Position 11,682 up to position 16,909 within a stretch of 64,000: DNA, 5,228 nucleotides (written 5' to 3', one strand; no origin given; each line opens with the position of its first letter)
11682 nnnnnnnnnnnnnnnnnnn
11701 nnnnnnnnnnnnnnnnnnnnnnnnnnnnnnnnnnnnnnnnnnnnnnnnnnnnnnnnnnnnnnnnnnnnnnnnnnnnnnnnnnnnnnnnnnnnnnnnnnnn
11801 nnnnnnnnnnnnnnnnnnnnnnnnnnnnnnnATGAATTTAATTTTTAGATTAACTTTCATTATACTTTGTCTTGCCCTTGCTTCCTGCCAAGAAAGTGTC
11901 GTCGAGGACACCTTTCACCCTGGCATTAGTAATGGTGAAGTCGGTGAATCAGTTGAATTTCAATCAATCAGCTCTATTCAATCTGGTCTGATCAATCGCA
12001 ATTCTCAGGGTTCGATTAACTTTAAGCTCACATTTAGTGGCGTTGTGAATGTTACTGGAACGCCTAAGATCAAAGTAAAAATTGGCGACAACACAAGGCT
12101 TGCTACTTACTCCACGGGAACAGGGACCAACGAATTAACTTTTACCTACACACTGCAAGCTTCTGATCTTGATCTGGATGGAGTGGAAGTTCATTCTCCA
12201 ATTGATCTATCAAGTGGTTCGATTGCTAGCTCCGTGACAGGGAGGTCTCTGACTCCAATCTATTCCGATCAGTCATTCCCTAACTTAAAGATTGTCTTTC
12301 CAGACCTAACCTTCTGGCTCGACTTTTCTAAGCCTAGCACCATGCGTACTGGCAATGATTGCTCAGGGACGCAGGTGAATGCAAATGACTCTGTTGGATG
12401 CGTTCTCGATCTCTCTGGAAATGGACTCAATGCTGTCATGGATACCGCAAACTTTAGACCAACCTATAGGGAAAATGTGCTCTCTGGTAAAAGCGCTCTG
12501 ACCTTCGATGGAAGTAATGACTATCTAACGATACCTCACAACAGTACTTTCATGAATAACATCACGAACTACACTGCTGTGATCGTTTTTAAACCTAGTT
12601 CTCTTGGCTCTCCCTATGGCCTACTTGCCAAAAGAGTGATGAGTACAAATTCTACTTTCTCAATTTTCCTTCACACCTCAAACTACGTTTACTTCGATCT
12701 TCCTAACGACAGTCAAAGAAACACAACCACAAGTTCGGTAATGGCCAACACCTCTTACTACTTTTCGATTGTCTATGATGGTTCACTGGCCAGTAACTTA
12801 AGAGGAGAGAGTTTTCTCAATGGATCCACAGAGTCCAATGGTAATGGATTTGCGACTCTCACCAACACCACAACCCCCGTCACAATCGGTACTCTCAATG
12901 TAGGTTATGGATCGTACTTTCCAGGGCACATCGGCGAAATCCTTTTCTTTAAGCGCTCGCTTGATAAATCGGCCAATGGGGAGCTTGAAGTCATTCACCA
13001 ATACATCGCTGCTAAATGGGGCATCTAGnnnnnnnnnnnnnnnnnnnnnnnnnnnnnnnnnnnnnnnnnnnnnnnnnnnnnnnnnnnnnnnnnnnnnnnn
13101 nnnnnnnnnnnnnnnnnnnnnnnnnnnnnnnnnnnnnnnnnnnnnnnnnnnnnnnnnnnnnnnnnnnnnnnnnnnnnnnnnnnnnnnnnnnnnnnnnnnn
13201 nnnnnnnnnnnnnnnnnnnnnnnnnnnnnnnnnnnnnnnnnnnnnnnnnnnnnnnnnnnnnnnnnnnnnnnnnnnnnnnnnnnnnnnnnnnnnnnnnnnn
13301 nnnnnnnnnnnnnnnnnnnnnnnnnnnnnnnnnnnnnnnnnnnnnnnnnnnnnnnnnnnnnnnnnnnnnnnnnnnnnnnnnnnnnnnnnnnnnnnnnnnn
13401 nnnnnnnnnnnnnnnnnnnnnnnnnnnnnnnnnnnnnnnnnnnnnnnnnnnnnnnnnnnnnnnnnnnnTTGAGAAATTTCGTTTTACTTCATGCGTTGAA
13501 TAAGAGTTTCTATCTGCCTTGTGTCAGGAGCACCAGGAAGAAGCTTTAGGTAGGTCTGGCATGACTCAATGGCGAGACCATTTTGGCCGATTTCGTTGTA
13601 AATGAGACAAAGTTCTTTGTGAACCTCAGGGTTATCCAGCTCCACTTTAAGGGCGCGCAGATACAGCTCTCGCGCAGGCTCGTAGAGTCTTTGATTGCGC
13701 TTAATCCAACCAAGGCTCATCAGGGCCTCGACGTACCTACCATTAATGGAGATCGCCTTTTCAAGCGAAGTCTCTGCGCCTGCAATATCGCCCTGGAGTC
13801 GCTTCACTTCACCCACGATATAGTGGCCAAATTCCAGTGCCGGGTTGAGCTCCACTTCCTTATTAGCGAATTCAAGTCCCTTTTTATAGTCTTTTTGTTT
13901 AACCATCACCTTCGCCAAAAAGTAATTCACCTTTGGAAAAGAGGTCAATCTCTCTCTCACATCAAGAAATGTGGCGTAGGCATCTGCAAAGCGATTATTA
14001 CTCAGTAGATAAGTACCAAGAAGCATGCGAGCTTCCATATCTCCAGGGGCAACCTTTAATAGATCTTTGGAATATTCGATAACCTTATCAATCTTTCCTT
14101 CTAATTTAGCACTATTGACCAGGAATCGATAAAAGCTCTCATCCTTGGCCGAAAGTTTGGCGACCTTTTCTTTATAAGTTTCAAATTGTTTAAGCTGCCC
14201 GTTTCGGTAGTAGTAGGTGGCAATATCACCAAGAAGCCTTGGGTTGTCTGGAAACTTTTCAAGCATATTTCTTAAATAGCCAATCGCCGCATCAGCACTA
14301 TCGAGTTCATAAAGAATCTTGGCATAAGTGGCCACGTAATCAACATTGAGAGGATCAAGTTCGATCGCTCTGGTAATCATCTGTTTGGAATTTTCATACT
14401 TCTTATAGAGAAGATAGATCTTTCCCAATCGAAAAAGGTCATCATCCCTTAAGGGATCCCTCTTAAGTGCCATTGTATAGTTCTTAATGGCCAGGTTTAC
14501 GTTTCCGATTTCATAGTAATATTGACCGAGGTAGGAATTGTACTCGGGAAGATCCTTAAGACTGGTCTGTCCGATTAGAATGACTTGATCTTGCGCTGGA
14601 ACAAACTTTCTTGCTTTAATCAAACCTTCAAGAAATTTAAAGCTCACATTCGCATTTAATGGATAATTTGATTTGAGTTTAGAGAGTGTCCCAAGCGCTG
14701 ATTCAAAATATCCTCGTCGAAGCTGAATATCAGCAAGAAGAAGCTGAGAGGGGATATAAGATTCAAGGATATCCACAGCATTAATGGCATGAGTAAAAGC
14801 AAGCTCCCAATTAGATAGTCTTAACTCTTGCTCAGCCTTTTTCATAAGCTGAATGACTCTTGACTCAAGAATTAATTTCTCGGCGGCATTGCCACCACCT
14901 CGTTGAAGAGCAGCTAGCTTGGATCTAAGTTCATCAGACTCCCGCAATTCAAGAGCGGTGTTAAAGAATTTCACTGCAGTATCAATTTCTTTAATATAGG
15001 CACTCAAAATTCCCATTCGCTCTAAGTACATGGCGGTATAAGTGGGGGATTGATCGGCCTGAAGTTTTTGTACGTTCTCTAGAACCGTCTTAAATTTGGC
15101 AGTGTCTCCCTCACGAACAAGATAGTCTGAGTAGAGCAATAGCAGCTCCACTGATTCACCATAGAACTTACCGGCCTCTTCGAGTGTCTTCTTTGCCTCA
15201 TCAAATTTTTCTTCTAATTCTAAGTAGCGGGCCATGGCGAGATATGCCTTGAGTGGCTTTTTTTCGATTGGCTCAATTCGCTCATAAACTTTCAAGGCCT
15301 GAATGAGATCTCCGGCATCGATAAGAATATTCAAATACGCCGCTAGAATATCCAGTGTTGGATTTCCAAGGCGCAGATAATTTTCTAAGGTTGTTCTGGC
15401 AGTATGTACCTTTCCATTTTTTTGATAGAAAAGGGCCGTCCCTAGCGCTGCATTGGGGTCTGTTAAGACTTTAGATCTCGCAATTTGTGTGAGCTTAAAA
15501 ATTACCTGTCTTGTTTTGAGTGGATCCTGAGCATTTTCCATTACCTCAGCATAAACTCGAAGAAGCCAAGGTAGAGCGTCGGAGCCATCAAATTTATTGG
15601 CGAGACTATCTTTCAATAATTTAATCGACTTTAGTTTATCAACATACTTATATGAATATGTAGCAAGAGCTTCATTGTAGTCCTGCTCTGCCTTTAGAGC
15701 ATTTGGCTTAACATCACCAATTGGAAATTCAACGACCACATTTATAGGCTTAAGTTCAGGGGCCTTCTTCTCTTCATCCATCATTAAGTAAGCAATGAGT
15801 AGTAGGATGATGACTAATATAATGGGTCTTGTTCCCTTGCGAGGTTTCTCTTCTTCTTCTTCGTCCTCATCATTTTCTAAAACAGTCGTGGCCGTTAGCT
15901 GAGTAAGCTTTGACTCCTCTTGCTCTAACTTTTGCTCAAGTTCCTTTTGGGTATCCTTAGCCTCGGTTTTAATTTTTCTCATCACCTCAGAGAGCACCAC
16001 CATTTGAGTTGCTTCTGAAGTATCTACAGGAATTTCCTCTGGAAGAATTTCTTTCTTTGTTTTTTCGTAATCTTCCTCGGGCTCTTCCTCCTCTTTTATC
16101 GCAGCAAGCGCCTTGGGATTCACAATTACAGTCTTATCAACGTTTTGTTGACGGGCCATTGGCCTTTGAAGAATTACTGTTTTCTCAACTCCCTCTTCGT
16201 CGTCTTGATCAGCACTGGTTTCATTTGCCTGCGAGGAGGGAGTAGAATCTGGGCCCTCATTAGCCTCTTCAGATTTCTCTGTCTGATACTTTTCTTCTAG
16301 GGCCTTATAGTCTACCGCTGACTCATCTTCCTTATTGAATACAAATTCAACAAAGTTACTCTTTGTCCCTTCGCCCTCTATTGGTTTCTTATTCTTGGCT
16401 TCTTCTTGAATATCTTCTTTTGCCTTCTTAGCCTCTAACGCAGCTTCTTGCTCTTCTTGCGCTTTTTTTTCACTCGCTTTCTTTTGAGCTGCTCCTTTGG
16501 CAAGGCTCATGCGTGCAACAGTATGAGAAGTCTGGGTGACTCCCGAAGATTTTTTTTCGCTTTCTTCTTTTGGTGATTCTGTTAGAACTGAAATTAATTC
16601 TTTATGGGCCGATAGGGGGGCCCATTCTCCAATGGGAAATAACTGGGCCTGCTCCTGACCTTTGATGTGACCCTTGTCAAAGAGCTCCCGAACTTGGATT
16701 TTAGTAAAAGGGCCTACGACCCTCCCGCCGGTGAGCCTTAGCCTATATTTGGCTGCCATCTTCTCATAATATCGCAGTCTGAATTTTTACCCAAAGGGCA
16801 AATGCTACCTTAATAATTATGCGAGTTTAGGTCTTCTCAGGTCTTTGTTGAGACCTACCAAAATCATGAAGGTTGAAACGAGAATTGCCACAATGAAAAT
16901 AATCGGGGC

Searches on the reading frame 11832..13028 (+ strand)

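Call 55: search_protein_families(library=pfam, proteins=[window:11832-13028:+], max_evalue=0.00001)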
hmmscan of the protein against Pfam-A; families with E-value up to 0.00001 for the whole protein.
window:11832-13028:+ (398 aa): 1 family
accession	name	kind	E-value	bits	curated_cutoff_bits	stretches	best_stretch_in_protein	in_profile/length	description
PF13385.13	Laminin_G_3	-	2.3e-10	41.3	27.6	1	226-378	1-146/151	Concanavalin A-like lectin/glucanases superfamily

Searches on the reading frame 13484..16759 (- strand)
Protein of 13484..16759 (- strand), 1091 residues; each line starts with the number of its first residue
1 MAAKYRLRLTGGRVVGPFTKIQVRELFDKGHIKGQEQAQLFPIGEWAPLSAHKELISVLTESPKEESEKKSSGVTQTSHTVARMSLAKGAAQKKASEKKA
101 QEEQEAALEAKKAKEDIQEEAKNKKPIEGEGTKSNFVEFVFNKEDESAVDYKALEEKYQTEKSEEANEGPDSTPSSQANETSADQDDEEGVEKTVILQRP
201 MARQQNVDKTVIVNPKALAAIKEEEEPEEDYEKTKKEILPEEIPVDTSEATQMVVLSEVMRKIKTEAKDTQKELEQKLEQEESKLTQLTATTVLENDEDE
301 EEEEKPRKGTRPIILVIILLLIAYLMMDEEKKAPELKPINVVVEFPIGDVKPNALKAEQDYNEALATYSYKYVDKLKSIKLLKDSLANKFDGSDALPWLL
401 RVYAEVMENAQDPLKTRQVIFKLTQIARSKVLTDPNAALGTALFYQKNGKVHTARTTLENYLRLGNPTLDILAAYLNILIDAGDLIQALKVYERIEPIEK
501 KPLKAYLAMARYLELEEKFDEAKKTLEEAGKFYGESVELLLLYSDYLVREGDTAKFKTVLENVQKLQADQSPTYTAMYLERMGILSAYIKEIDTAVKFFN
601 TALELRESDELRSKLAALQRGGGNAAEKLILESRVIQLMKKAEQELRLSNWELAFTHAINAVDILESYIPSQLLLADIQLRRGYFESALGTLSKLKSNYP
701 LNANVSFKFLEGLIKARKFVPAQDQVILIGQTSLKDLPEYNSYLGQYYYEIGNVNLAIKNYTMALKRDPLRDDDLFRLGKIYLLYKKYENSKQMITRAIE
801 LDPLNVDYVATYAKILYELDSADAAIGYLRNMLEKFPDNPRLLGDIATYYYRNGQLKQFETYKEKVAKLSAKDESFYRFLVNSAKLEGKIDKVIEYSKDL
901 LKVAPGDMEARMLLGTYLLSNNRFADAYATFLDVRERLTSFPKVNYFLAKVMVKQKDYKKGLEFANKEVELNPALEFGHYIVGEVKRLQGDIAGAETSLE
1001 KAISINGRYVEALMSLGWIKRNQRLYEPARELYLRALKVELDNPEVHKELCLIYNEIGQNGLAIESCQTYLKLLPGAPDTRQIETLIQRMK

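Call 5: search_protein_families(library=pfam, proteins=[window:13484-16759:-], max_evalue=1)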
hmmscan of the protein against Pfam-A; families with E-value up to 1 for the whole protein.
window:13484-16759:- (1091 aa): 26 families (the best 25 are shown)
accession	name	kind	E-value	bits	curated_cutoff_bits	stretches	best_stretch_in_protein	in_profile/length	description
PF13428.12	TPR_14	-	2.7e-27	92.9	23.5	3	504-543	2-41/44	Tetratricopeptide repeat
PF14559.12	TPR_19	-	1.8e-25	89.5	25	4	820-862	5-47/68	Tetratricopeptide repeat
PF13432.12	TPR_16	-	4.6e-19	68.9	32.7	6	899-933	22-56/65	Tetratricopeptide repeat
PF07719.23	TPR_2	-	1e-18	66.3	27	3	738-769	1-32/34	Tetratricopeptide repeat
PF23914.1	TPR_CcmH_CycH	-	1.2e-16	61.4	42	2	764-874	42-155/158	Cytochrome c-type biogenesis protein H TPR domain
PF12895.13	ANAPC3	-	9.9e-15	55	27.2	3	894-964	9-78/82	Anaphase-promoting complex, cyclosome, subunit 3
PF00515.34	TPR_1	-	1.2e-14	53.8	27.8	3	775-803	4-32/34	Tetratricopeptide repeat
PF25064.1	ARM_TT21_5th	-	8.6e-12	45.8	27.8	3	813-873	8-68/117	TT21 fifth ARM repeats domain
PF13431.12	TPR_17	-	5.9e-10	39.1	24.4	0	831-857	4-30/34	Tetratricopeptide repeat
PF13371.12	TPR_9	-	1.7e-09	38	35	1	1022-1088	7-73/73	Tetratricopeptide repeat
PF13424.12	TPR_12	-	2.1e-09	37.9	30.1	1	982-1038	9-73/77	Tetratricopeptide repeat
PF13414.12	TPR_11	-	1e-07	32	26.8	3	745-783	1-39/42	TPR repeat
PF25063.1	ARM_TT21_C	-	2.1e-06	28.2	35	2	980-1081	99-201/209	Tetratricopeptide repeat protein 21 C-terminal ARM domain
PF13181.12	TPR_8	-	3.1e-06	27.4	25.7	1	776-803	5-32/34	Tetratricopeptide repeat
PF25062.1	ARM_TT21_N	-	8.4e-06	26.1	40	2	421-529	87-194/222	Tetratricopeptide repeat protein 21 N-terminal ARM repeat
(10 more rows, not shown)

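Call 6: search_protein_families(library=ncbifam, proteins=[window:13484-16759:-], max_evalue=1)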
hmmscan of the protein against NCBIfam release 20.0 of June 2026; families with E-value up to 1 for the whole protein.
window:13484-16759:- (1091 aa): 20 families
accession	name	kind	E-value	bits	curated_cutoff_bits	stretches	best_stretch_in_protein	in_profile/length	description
TIGR02917.1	PEP_TPR_lipo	equivalog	5.3e-36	123.9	312.2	4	815-1061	304-550/899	XrtA/PEP-CTERM system TPR-repeat protein PrsT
NF040959.1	MamA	equivalog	1.7e-22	79.8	200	4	743-856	76-189/204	magnetosome protein MamA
TIGR02521.1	type_IV_pilW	equivalog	3.6e-13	49.6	154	3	739-902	66-231/234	type IV pilus biogenesis/stability protein PilW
NF008757.0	PRK11788.1-5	equivalog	9.5e-11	41.5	363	3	783-920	191-328/388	lipopolysaccharide assembly protein LapB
TIGR02552.1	LcrH_SycD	equivalog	8.2e-08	32.1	104.8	2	740-815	54-129/136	SycD/LcrH family type III secretion system chaperone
TIGR03939.1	PGA_TPR_OMP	equivalog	1.8e-07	29.8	366.65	4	773-877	87-191/800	poly-beta-1,6 N-acetyl-D-glucosamine export porin PgaA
NF052415.1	T3SS_chap_SctY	equivalog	2.6e-07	31.1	70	0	442-527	13-101/106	type III secretion apparatus assembly chaperone SctY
NF033920.0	C39_PA2778_fam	equivalog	2.2e-06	27.3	150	1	751-827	169-245/255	PA2778 family cysteine peptidase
NF007302.0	PRK09782.1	equivalog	5.8e-06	24.6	1223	1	743-861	584-701/990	phage receptor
NF047371.1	FlcA_CTERM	equivalog_domain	1.1e-05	24.2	300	1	740-837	437-538/646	periplasmic flagellar collar protein FlcA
TIGR00540.1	TPR_hemY_coli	hypoth_equivalog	2.5e-05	23.2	142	2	490-620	248-370/385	heme biosynthesis-associated TPR protein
NF033761.1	gliding_GltJ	equivalog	0.00021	20.5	450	1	15-107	159-250/671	adventurous gliding motility protein GltJ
NF052400.1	M48_BAM_BepA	equivalog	0.00064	18.6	570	1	755-897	288-432/483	beta-barrel assembly-enhancing protease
NF011721.1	PRK15174.1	equivalog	0.00076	17.8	1200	1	517-629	264-374/656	Vi polysaccharide transport protein VexE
NF033758.1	gliding_GltE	equivalog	0.0013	17.8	225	1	897-1075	143-321/411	adventurous gliding motility TPR repeat lipoprotein GltE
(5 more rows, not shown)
